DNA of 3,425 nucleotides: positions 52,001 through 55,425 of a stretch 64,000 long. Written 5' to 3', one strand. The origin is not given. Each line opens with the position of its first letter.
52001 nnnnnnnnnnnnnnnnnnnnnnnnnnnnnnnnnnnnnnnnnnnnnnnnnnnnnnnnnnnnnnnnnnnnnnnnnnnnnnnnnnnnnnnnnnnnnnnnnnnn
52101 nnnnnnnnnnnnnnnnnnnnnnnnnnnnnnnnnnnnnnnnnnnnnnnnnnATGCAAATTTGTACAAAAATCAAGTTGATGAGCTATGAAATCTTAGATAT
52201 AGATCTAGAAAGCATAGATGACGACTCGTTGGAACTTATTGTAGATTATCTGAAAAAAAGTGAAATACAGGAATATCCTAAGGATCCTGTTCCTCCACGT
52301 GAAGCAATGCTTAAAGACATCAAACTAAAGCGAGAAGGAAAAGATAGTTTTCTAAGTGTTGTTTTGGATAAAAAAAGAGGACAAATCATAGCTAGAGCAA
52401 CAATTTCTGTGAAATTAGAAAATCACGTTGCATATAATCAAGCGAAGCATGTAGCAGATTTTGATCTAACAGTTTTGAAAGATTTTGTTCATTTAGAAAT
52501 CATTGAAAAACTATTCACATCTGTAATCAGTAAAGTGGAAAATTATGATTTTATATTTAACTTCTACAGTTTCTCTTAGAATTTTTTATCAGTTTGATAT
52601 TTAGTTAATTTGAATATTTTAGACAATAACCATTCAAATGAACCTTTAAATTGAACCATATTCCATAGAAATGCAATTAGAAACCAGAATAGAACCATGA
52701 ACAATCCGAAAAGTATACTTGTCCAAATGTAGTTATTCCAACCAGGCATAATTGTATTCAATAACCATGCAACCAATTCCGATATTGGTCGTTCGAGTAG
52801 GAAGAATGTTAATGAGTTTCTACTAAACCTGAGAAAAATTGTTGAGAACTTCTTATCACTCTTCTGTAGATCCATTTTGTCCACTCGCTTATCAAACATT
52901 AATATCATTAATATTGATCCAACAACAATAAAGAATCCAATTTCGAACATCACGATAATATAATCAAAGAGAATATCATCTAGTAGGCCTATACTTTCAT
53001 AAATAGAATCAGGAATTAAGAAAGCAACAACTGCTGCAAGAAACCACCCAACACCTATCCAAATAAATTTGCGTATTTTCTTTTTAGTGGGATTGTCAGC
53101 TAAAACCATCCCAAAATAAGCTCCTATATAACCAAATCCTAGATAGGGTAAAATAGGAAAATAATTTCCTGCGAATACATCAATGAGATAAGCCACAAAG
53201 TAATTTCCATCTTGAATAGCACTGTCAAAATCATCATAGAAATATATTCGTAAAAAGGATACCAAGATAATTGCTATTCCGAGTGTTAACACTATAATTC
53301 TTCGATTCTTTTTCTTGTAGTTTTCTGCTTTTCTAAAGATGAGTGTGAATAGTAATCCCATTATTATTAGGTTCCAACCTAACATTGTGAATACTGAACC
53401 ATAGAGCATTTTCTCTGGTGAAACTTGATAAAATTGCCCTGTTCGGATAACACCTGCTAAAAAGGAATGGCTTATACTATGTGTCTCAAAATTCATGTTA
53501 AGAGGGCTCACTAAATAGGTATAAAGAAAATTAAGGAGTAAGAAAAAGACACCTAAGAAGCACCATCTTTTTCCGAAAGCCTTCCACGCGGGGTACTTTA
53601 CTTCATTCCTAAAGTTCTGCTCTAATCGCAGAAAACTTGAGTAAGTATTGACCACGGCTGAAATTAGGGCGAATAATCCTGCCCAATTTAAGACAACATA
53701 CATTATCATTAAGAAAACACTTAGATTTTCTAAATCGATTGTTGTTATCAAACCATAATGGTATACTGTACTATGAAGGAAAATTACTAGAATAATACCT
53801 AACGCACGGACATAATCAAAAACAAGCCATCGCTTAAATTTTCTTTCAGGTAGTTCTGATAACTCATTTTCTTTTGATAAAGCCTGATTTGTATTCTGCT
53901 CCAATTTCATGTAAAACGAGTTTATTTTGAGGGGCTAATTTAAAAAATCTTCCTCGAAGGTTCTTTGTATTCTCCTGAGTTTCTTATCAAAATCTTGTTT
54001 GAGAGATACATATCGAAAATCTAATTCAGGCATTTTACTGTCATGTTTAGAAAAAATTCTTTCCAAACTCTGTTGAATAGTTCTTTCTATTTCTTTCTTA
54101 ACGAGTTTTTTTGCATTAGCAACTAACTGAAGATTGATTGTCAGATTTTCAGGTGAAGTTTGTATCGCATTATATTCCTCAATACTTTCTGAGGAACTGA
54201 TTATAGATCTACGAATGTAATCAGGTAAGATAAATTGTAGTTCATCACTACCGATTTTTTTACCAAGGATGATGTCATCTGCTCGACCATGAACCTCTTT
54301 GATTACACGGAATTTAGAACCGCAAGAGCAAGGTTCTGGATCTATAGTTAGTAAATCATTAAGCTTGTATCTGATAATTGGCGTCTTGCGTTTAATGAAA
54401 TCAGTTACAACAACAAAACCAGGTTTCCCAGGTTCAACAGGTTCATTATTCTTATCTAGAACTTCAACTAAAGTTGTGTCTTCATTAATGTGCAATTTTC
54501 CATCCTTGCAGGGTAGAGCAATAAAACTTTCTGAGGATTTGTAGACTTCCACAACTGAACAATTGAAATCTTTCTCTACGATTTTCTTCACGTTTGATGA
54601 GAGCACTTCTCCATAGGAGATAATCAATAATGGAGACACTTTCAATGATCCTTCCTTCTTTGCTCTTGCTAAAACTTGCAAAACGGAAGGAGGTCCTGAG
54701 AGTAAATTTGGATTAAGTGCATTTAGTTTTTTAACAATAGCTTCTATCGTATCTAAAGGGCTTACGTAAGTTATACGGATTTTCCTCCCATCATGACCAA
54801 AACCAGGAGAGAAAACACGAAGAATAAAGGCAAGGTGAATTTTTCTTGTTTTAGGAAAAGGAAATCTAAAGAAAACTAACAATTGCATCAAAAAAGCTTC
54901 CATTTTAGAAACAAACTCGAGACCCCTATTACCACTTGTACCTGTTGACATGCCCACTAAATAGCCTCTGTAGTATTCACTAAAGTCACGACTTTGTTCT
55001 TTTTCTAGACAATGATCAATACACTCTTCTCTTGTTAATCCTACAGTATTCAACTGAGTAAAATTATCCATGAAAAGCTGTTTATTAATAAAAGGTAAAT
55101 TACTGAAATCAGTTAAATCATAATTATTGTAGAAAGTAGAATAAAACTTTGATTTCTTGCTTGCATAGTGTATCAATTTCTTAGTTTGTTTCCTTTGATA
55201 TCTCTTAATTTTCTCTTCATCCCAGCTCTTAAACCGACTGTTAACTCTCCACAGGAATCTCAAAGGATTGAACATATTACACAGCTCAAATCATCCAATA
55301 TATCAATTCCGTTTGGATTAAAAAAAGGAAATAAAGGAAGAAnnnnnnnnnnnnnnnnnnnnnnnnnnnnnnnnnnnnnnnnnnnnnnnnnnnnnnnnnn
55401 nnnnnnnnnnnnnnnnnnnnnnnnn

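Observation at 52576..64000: Surface-protein paralog array with interleaved small membrane-protein paralogs and glycan-modification genes: candidate variable cell-surface locus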

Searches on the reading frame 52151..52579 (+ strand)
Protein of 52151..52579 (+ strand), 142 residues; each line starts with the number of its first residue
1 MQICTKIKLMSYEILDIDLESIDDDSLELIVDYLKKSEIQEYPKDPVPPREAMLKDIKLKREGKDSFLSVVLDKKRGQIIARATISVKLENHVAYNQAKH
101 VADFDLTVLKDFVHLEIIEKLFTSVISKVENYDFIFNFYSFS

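Call 16: search_protein_families(library=ncbifam, proteins=[window:52151-52579:+], max_evalue=0.1)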
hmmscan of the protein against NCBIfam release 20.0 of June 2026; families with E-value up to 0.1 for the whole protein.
window:52151-52579:+ (142 aa): 1 family
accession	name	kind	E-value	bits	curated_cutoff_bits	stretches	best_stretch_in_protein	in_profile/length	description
NF000928.0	PRK00092.1-2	equivalog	0.0053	16.8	163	1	47-80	17-50/158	ribosome maturation factor RimP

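Call 72: search_protein_families(library=padloc, proteins=[window:52151-52579:+], max_evalue=0.01)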
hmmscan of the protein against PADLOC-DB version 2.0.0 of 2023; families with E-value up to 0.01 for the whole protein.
window:52151-52579:+ (142 aa): 1 family
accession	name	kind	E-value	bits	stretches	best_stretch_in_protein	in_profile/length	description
PDLC03995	PD-Lambda-5_A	-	0.0035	14.5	1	58-128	416-485/503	-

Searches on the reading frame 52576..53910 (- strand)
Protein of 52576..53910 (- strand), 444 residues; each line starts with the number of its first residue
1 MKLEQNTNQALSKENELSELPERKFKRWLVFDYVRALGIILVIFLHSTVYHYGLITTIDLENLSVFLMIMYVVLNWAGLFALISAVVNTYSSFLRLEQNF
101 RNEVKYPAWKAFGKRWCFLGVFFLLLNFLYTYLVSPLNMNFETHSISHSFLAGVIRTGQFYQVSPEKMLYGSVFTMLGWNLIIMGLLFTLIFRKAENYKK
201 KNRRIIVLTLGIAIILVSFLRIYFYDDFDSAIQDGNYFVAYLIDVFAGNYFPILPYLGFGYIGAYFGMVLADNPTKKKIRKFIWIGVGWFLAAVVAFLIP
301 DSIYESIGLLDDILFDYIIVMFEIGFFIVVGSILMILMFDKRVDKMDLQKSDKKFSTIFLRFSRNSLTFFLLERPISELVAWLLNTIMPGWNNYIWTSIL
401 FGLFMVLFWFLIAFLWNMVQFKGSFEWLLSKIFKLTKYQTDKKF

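Call 3: search_protein_families(library=pfam, proteins=[window:52576-53910:-], max_evalue=0.1)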
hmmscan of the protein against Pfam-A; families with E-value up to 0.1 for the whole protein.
window:52576-53910:- (444 aa): 3 families
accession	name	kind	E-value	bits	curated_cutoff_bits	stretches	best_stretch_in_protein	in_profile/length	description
PF01757.29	Acyl_transf_3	-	5.3e-10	39.3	31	1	31-413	4-325/326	Acyltransferase domain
PF02466.24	Tim17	-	0.016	16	32.7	0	82-174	14-106/111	Tim17/Tim22/Tim23/Pmp24 family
PF05739.25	SNARE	-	0.04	14.3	26.8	1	194-219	26-51/53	SNARE domain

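Call 16: search_protein_families(library=ncbifam, proteins=[window:52576-53910:-], max_evalue=0.1)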
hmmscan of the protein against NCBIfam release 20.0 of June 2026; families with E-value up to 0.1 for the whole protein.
window:52576-53910:- (444 aa): 1 family
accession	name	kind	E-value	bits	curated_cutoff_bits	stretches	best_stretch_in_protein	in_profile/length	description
TIGR01842.1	type_I_sec_PrtD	subfamily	0.02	13.4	510.15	1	52-93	118-159/544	type I secretion system permease/ATPase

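Call 72: search_protein_families(library=padloc, proteins=[window:52576-53910:-], max_evalue=0.01)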
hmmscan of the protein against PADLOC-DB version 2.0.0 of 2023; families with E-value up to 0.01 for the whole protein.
window:52576-53910:- (444 aa): 0 families

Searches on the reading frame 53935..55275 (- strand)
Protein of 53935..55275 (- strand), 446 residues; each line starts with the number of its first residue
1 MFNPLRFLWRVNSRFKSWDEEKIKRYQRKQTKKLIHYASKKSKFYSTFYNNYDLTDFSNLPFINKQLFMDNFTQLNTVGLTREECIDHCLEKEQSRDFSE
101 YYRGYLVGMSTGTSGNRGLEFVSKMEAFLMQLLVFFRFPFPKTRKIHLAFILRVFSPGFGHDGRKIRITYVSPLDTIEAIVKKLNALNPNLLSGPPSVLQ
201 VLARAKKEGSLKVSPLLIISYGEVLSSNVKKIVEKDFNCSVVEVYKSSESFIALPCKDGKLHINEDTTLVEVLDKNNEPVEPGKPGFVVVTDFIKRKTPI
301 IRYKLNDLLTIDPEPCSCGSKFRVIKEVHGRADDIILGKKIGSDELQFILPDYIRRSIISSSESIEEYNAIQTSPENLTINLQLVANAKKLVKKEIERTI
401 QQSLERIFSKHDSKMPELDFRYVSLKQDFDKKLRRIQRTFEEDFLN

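Call 3: search_protein_families(library=pfam, proteins=[window:53935-55275:-], max_evalue=0.1)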
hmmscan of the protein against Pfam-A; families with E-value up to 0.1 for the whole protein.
window:53935-55275:- (446 aa): 0 families

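Call 16: search_protein_families(library=ncbifam, proteins=[window:53935-55275:-], max_evalue=0.1)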
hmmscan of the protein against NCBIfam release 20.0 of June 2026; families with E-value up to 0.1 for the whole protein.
window:53935-55275:- (446 aa): 11 families
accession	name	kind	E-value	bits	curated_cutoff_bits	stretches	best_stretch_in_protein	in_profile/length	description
TIGR02304.1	aden_form_hyp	equivalog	7.7e-85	285.5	251.9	1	11-440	12-428/430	F390 synthetase-related protein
NF045666.1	DVU1553_fam_AMP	equivalog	3e-29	102.2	300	2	167-331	161-330/331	DVU_1553 family AMP-dependent CoA ligase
NF041878.1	paak_haloarch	equivalog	1.1e-19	70.3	700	1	181-405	165-394/427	phenylacetate--CoA ligase PaaK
NF053551.1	FlxY_rubin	equivalog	2.3e-19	69.5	520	2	229-404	218-387/424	flexirubin biosynthesis putative acyl-CoA ligase FlxY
TIGR02155.1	PA_CoA_ligase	equivalog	3.3e-13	49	646.3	1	144-369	120-348/422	phenylacetate--CoA ligase PaaK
NF041217.1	BagE_FevW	exception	9.3e-13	47.9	800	1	218-332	197-311/424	bagremycin/ferroverdin synthetase BagE/FevW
TIGR03335.1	F390_ftsA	equivalog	8.9e-07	27.9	458.7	1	217-333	208-331/445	coenzyme F390 synthetase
NF041596.1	fum_diaprop_lig_DdaG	equivalog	0.022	13.8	700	1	176-309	134-271/390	fumarate--(S)-2,3-diaminopropanoate ligase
NF045776.1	TumA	equivalog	0.052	13.8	100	0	164-187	2-25/76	antitoxin TumA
NF047394.1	AcylCoAsynMbcS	equivalog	0.08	11.5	850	0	182-290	255-370/525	acyl-CoA synthetase MbcS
NF004837.0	PRK06187.1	subfamily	0.096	10.9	476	0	177-250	249-323/531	long-chain-fatty-acid--CoA ligase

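Call 72: search_protein_families(library=padloc, proteins=[window:53935-55275:-], max_evalue=0.01)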
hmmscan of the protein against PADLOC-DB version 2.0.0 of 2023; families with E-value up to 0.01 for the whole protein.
window:53935-55275:- (446 aa): 0 families

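Call 77: find_homologous_proteins(query=window:53935-55275:-, max_evalue=1e-10)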
Query window:53935-55275:- (446 aa): 219 proteins with E <= 1e-10 among 4881 candidates; the best 120 are listed.
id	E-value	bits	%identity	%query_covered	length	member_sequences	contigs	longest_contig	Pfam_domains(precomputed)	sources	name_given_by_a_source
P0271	5.3e-279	943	94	100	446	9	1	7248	-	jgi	-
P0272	7.5e-266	900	89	100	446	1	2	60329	-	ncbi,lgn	-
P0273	2.7e-261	885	88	100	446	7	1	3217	-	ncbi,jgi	ncbi:MAG: F390 synthetase-related protein [Candidatus Heimdallarchaeaceae archaeon]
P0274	6.3e-258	874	87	100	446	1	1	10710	-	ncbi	-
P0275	5.0e-257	871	86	100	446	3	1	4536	PF00501.35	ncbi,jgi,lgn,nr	ncbi:MAG: hypothetical protein E3J43_09105 [Candidatus Heimdallarchaeota archaeon]|nr:MAG: hypotheti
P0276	1.3e-255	866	86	100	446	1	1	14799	PF00501.35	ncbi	-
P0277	1.5e-251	853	84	100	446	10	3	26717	PF00501.35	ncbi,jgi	ncbi:MAG: F390 synthetase-related protein [Candidatus Heimdallarchaeaceae archaeon]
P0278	1.2e-250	850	90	95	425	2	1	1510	PF00501.35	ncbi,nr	ncbi:MAG: hypothetical protein KAJ72_07460, partial [Candidatus Heimdallarchaeota archaeon]|nr:hypot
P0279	6.7e-226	768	89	86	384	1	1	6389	-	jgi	jgi:putative adenylate-forming enzyme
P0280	1.1e-210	718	70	100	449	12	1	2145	PF00501.35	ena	-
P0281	1.7e-202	691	67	99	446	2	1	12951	PF00501.35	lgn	-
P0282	2.2e-201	687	68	99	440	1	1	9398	PF00501.35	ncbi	-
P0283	4.6e-190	650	63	99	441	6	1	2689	-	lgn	-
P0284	4.8e-187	640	63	99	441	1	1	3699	-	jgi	jgi:putative adenylate-forming enzyme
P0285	6.8e-183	626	61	100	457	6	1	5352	-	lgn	-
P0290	2.8e-149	516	51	100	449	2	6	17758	PF00501.35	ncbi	ncbi:MAG: F390 synthetase-related protein [Promethearchaeota archaeon]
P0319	3.6e-109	384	43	98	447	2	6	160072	-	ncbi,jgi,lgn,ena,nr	ncbi:MAG TPA: F390 synthetase-related protein [candidate division Zixibacteria bacterium]|nr:F390 sy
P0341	3.1e-106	374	41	98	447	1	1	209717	-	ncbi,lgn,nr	ncbi:MAG: hypothetical protein EAX90_02375 [Candidatus Heimdallarchaeota archaeon]|nr:hypothetical p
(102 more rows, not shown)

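Call 78: find_encoding_contigs(protein=P0290, flank=6000, max_places=1)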
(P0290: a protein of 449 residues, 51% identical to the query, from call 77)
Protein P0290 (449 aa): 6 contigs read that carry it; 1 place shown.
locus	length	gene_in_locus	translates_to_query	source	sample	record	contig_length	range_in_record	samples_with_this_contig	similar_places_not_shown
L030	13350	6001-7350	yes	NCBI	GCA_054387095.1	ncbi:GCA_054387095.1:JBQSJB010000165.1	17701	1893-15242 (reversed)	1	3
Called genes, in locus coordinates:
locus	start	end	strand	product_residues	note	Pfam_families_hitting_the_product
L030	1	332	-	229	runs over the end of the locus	PF04140:ICMT, PF04191:PEMT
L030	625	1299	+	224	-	-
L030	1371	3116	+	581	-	PF02036:SCP2, PF02525:Flavodoxin_2, PF03358:FMN_red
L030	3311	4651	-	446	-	-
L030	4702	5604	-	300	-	-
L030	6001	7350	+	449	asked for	PF00501:AMP-binding (weak)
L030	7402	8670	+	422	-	-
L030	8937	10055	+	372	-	PF02073:Peptidase_M29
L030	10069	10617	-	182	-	PF04191:PEMT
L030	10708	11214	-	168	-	PF01980:TrmO_N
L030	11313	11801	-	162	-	PF27343:MJ0207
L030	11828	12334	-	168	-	-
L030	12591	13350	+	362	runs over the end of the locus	PF01924:HypD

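Call 79: find_encoding_contigs(protein=P0341, flank=6000, max_places=1)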
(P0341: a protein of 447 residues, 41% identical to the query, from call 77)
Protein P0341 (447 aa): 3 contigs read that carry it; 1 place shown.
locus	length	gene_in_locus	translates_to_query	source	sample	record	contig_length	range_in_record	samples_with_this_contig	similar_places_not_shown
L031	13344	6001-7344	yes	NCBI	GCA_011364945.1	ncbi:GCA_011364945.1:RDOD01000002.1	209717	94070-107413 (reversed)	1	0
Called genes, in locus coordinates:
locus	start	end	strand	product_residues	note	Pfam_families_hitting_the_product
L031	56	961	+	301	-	PF00288:GHMP_kinases_N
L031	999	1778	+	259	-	PF02006:PPS_PS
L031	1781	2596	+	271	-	PF02548:Pantoate_transf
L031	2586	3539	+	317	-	PF02558:ApbA, PF08546:ApbA_C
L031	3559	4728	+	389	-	PF00282:Pyridoxal_deC, PF00266:Aminotran_5 (weak)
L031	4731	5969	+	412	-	PF02441:Flavoprotein, PF04127:DFP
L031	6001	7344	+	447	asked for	-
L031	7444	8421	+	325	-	PF00781:DAGK_cat, PF19279:YegS_C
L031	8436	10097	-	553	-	PF00528:BPD_transp_1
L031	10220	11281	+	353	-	PF00005:ABC_tran, PF13304:AAA_21 (faint), PF02463:SMC_N (weak), PF08402:TOBE_2 (faint)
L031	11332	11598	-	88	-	PF00736:EF1_GNE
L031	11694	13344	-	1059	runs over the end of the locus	PF00133:tRNA-synt_1, PF09334:tRNA-synt_1g (weak), PF08264:Anticodon_1, PF19302:DUF5915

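Call 80: find_encoding_contigs(protein=P0319, flank=6000, max_places=1)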
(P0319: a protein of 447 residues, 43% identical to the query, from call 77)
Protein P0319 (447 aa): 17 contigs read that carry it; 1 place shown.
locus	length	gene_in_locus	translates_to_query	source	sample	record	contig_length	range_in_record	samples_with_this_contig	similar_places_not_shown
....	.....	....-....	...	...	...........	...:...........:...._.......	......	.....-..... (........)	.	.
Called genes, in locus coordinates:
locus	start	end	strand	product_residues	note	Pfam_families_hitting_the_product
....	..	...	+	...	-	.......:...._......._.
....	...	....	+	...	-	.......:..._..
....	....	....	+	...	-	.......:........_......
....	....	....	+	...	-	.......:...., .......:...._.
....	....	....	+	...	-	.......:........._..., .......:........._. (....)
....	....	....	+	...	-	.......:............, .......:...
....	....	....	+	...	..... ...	-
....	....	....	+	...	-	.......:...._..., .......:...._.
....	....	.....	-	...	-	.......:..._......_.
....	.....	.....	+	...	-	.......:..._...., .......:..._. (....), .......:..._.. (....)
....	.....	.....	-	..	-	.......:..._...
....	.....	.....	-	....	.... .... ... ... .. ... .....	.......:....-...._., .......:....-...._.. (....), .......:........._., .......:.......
